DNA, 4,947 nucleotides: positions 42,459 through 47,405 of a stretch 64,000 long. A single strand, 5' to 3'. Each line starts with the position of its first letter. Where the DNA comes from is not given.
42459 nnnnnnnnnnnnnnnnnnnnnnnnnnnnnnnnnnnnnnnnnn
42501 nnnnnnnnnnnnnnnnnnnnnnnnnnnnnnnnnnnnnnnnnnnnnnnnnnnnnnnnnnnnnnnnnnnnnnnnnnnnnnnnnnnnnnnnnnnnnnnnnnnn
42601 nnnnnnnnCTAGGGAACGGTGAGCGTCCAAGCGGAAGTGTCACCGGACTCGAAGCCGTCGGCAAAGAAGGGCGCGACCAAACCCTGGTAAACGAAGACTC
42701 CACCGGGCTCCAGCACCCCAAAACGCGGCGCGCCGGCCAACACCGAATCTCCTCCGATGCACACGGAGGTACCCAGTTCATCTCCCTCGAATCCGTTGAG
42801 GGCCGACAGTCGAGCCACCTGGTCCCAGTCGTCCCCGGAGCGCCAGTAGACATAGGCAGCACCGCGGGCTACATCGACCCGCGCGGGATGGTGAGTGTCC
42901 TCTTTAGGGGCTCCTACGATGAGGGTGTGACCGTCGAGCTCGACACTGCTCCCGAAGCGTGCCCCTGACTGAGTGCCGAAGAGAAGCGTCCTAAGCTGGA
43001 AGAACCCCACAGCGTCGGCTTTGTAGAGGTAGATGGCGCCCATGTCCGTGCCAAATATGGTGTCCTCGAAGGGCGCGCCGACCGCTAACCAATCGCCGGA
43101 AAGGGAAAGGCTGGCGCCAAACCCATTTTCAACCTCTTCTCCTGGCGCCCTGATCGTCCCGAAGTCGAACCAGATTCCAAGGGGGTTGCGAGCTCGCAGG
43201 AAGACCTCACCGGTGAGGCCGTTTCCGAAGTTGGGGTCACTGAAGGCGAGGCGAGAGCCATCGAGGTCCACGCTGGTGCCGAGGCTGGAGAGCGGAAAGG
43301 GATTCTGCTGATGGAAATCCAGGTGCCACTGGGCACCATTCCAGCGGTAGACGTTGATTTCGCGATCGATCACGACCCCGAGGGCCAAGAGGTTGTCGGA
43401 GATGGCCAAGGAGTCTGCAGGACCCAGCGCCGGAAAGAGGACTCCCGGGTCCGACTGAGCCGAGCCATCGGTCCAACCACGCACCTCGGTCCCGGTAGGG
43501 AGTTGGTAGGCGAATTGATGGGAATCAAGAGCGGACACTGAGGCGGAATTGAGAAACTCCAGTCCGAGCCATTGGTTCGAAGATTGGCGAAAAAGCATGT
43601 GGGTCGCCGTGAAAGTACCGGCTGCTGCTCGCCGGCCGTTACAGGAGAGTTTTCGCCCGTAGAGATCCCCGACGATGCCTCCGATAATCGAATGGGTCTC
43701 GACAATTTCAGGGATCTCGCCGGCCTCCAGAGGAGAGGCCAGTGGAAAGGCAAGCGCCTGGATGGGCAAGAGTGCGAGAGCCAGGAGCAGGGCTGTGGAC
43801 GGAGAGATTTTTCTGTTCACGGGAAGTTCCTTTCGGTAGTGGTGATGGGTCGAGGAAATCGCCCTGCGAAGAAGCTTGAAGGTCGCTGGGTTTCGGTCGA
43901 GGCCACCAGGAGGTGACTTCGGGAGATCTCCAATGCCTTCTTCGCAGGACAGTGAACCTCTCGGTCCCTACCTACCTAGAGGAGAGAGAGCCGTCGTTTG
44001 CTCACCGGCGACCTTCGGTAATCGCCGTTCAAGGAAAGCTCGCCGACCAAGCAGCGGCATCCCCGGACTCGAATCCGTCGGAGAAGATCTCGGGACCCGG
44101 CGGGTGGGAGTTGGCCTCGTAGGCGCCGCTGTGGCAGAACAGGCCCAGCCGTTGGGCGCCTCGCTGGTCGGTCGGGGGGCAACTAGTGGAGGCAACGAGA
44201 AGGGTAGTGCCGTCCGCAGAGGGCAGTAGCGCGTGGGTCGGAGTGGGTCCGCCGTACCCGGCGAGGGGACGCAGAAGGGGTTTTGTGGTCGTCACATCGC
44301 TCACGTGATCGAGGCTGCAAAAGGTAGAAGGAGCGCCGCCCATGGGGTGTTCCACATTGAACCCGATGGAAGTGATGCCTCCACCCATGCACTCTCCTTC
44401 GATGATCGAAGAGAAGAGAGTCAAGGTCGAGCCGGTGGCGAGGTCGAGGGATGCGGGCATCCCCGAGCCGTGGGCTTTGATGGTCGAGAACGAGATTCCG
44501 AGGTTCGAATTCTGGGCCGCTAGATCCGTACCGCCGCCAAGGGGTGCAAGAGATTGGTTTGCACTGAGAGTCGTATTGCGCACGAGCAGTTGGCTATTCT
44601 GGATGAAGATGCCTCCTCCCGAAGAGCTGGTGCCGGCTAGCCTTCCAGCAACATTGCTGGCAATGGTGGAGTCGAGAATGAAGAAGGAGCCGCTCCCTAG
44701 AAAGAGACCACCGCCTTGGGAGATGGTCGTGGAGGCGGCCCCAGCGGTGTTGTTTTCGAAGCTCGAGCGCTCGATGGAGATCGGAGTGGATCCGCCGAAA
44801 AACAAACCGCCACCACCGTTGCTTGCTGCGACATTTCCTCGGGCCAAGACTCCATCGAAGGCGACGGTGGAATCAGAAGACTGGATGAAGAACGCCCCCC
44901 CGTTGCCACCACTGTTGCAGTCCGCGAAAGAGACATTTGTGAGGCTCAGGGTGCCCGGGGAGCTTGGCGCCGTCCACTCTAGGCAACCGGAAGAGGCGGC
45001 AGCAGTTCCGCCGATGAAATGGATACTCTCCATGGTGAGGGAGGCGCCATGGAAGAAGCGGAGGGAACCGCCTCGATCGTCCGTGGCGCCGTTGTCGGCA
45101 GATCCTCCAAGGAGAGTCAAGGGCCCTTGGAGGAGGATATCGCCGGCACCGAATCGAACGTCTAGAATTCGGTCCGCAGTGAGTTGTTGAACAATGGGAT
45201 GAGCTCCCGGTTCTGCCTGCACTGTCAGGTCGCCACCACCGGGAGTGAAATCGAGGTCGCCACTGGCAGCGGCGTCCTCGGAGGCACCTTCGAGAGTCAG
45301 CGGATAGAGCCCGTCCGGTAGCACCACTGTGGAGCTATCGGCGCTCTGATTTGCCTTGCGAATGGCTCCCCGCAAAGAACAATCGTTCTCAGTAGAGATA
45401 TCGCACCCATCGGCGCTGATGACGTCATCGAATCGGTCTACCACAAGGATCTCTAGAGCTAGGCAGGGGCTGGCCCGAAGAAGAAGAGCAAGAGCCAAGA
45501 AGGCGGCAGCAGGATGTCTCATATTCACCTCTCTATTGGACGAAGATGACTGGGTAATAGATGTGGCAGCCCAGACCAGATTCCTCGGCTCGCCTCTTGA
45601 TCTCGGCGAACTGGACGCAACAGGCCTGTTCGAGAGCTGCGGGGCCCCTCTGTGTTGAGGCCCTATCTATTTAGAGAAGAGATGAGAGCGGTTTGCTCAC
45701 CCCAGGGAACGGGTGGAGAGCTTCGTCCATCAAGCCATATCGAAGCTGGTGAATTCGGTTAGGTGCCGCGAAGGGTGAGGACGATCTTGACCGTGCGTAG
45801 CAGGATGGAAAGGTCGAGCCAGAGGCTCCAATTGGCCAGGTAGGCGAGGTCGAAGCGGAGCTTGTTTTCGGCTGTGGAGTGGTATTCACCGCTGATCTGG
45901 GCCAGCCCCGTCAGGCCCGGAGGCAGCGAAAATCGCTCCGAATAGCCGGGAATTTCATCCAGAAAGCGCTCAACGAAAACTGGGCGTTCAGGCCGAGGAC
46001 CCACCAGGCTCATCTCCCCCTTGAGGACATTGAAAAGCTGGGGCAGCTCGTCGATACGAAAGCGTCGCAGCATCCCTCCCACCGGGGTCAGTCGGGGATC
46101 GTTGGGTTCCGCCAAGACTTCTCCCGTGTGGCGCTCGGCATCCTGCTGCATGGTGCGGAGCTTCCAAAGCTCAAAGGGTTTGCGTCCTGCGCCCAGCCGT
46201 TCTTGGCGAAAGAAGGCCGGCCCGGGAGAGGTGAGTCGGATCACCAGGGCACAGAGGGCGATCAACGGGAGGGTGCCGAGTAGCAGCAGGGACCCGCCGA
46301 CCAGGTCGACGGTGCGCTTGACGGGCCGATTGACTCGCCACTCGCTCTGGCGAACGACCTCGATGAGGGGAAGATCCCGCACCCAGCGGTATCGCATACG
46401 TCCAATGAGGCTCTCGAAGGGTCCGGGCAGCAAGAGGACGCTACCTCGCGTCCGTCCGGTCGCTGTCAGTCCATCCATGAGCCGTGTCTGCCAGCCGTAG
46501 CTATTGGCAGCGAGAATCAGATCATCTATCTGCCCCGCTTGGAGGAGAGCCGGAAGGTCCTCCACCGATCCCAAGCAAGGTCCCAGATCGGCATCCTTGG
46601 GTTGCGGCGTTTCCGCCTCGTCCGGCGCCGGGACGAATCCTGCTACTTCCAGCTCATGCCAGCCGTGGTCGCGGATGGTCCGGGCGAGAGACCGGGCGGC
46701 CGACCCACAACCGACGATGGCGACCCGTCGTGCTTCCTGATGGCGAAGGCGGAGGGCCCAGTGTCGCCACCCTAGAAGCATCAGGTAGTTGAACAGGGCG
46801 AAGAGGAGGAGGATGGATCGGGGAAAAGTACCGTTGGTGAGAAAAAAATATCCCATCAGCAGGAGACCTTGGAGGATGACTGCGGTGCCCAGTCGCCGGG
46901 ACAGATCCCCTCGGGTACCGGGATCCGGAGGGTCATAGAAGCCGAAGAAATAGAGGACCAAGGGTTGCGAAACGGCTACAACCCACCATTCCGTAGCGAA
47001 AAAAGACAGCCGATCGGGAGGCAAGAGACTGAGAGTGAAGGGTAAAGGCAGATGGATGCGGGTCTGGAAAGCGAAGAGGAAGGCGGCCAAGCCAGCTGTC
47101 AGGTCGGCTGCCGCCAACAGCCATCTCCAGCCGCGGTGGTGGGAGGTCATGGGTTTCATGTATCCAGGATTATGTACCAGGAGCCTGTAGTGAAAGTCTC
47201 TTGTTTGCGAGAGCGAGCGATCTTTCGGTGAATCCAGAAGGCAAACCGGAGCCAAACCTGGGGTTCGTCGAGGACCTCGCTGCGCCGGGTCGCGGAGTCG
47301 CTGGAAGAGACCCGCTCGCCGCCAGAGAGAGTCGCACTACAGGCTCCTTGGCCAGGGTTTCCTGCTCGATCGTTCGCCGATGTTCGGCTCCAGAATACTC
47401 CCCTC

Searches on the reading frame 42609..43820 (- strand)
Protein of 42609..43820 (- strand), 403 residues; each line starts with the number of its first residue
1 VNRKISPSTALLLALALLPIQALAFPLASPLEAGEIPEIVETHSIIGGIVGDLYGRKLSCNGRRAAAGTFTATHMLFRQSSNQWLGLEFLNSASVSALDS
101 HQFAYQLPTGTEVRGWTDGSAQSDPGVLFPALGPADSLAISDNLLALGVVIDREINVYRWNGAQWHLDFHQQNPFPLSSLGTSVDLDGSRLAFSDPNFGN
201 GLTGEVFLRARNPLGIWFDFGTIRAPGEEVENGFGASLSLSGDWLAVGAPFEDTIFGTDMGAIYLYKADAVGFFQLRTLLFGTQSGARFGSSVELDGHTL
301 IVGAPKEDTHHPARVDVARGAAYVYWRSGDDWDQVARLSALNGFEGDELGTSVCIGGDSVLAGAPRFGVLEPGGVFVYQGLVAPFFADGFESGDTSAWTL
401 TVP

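Call 9: search_protein_families(library=pfam, proteins=[window:42609-43820:-], max_evalue=0.0001)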
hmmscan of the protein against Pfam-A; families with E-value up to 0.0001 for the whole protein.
window:42609-43820:- (403 aa): 1 family
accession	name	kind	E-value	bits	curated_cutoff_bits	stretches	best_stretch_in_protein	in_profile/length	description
PF14312.12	FG-GAP_2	-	6.3e-23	81.1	23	3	284-325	13-49/49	FG-GAP repeat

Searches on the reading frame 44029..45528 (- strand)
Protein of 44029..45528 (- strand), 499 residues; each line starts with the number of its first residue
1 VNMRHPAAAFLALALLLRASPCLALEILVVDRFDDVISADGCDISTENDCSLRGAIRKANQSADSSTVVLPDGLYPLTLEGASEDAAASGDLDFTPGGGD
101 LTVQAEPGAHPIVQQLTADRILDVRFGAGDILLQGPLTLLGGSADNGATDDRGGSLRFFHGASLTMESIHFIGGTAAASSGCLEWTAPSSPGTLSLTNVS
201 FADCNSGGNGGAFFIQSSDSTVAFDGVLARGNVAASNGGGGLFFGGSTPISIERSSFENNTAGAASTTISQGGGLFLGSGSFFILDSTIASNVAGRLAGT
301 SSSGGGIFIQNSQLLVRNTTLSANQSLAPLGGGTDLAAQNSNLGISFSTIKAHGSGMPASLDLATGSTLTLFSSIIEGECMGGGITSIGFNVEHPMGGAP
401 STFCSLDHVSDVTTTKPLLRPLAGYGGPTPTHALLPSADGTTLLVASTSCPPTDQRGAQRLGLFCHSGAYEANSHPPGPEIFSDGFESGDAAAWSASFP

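Call 9: search_protein_families(library=pfam, proteins=[window:44029-45528:-], max_evalue=0.0001)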
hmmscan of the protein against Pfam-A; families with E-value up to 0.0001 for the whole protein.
window:44029-45528:- (499 aa): 1 family
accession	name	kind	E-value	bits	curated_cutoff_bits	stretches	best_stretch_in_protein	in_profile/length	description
PF13229.12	Beta_helix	-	4.5e-10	39.8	25.9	1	194-358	11-139/158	Right handed beta helix region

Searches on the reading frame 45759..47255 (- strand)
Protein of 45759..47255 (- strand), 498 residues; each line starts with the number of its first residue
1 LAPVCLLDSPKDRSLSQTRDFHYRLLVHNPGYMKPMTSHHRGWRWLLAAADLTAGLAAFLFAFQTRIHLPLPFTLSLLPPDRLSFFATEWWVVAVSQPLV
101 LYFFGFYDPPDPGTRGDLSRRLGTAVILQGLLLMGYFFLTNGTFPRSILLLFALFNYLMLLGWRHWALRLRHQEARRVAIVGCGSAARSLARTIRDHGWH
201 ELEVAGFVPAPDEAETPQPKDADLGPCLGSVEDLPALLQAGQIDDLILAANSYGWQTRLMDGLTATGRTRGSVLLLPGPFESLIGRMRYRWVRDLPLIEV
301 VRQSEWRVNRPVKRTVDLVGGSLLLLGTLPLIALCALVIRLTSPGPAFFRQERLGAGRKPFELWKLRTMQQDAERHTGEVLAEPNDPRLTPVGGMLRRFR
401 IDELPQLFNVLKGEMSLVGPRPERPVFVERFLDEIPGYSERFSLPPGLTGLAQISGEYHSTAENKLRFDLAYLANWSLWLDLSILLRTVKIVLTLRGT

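Call 9: search_protein_families(library=pfam, proteins=[window:45759-47255:-], max_evalue=0.0001)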
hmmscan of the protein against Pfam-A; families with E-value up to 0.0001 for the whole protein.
window:45759-47255:- (498 aa): 2 families
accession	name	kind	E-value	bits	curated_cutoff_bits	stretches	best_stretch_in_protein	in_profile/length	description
PF02397.22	Bac_transf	-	6.7e-63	211.9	27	1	313-493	1-178/179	Bacterial sugar transferase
PF13727.12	CoA_binding_3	-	9.3e-13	49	25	1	104-249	3-148/175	CoA-binding domain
